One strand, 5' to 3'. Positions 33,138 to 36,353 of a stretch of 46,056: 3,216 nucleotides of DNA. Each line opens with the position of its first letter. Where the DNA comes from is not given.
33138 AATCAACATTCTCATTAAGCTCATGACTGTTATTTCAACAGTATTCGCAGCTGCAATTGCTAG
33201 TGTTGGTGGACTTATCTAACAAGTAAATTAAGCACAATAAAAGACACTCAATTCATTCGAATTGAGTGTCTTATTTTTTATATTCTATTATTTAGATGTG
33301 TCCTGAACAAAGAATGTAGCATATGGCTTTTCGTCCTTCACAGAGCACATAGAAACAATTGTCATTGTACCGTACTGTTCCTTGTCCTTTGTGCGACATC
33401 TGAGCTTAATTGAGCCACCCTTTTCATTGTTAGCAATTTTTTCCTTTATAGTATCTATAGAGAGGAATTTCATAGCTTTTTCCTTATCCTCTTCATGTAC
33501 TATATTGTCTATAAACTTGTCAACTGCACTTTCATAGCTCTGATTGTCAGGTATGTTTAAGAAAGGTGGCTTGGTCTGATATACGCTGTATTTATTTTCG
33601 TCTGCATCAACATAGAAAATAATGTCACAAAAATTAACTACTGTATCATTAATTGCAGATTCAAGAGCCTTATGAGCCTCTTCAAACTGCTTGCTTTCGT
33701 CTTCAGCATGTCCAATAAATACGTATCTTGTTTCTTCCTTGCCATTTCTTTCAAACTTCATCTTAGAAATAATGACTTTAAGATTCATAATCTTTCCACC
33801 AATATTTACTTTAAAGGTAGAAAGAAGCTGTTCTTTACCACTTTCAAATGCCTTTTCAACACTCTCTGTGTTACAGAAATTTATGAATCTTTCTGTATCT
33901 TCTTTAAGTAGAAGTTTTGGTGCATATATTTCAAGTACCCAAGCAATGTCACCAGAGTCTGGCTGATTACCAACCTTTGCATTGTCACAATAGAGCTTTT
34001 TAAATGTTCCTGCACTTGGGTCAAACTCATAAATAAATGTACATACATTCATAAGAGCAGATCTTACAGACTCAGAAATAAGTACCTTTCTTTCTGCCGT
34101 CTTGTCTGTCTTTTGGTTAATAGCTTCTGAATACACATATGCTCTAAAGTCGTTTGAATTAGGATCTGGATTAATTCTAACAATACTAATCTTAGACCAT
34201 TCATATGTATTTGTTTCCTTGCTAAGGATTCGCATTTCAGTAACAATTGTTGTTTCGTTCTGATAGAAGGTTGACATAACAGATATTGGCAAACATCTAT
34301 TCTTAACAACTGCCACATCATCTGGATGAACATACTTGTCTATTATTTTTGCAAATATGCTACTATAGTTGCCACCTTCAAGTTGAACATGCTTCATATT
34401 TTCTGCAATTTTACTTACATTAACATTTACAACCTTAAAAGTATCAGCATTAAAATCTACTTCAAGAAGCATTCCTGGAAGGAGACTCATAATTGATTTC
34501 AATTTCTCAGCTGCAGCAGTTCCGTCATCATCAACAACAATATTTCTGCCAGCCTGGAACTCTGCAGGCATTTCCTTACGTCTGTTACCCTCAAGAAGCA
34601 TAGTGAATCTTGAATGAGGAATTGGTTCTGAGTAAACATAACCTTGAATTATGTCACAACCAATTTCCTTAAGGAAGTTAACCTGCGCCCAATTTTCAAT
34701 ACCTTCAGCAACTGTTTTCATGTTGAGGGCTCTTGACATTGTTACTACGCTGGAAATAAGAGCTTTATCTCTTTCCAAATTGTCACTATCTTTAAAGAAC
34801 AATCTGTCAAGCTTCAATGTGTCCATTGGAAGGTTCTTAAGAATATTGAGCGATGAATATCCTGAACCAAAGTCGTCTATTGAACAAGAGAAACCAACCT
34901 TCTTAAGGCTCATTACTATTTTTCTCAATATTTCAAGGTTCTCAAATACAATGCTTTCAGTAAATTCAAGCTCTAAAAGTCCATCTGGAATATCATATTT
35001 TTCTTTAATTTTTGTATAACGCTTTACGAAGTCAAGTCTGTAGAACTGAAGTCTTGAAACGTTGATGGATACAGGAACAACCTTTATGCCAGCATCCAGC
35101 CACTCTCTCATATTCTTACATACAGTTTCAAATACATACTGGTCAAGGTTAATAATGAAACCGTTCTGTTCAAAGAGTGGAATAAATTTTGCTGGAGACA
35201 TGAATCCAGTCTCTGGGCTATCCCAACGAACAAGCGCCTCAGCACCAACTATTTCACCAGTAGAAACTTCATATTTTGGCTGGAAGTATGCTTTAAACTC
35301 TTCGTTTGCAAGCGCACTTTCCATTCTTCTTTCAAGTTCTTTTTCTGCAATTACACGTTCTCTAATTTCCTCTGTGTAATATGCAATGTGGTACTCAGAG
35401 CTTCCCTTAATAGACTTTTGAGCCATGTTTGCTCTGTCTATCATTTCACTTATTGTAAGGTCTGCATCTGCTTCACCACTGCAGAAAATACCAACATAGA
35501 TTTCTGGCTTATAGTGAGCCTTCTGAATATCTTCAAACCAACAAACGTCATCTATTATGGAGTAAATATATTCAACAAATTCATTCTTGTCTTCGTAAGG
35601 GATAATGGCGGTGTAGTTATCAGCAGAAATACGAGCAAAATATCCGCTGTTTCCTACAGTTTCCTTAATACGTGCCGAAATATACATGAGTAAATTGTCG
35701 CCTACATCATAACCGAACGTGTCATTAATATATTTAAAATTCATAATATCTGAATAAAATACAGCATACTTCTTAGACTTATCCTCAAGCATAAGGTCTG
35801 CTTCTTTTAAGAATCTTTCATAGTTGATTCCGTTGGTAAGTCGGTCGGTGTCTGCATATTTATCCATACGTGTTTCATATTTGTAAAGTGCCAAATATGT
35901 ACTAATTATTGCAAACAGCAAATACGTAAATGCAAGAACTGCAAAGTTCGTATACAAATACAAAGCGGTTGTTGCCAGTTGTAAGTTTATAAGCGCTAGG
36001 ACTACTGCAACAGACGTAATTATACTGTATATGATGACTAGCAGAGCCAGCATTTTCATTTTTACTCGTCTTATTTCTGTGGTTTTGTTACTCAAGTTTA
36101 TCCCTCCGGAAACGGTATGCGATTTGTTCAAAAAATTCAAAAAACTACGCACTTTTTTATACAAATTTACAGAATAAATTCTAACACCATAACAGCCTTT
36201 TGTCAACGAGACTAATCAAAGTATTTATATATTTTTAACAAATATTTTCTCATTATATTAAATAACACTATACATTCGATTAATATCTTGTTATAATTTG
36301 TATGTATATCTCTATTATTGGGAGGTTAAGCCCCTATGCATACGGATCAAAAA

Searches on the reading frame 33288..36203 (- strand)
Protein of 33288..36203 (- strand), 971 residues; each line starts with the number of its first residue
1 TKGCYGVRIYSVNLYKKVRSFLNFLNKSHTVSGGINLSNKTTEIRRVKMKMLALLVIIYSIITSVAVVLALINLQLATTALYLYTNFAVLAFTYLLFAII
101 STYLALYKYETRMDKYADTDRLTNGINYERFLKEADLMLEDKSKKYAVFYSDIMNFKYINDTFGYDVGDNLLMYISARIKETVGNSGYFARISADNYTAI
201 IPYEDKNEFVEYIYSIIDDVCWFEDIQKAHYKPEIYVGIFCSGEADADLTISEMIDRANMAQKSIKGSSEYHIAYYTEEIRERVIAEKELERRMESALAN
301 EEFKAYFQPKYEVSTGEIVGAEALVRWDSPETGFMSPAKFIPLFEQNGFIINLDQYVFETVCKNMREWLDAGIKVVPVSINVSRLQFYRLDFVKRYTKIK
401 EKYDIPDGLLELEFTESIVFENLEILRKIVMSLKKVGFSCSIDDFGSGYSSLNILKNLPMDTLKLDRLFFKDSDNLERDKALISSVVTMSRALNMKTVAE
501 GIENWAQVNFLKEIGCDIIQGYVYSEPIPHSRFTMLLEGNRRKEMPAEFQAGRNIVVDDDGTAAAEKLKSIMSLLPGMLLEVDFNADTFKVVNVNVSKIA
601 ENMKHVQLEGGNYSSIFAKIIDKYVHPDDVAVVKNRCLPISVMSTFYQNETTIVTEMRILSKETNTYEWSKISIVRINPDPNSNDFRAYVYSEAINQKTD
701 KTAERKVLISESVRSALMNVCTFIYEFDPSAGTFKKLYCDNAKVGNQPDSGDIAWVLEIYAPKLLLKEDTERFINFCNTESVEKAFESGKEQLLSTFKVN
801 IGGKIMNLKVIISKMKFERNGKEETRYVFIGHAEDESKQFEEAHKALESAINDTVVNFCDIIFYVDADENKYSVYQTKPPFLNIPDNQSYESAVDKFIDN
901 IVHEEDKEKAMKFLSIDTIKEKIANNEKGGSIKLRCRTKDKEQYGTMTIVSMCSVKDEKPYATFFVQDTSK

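Call 46: search_protein_families(library=pfam, proteins=[window:33288-36203:-], max_evalue=0.001)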
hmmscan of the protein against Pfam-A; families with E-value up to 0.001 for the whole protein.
window:33288-36203:- (971 aa): 2 families
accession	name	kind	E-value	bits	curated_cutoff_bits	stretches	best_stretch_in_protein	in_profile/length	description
PF00563.25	EAL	-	1.7e-65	221.2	31.3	1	293-527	3-236/236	EAL domain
PF00990.26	GGDEF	-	7.2e-17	62.1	23.8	1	117-266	1-155/161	Diguanylate cyclase, GGDEF domain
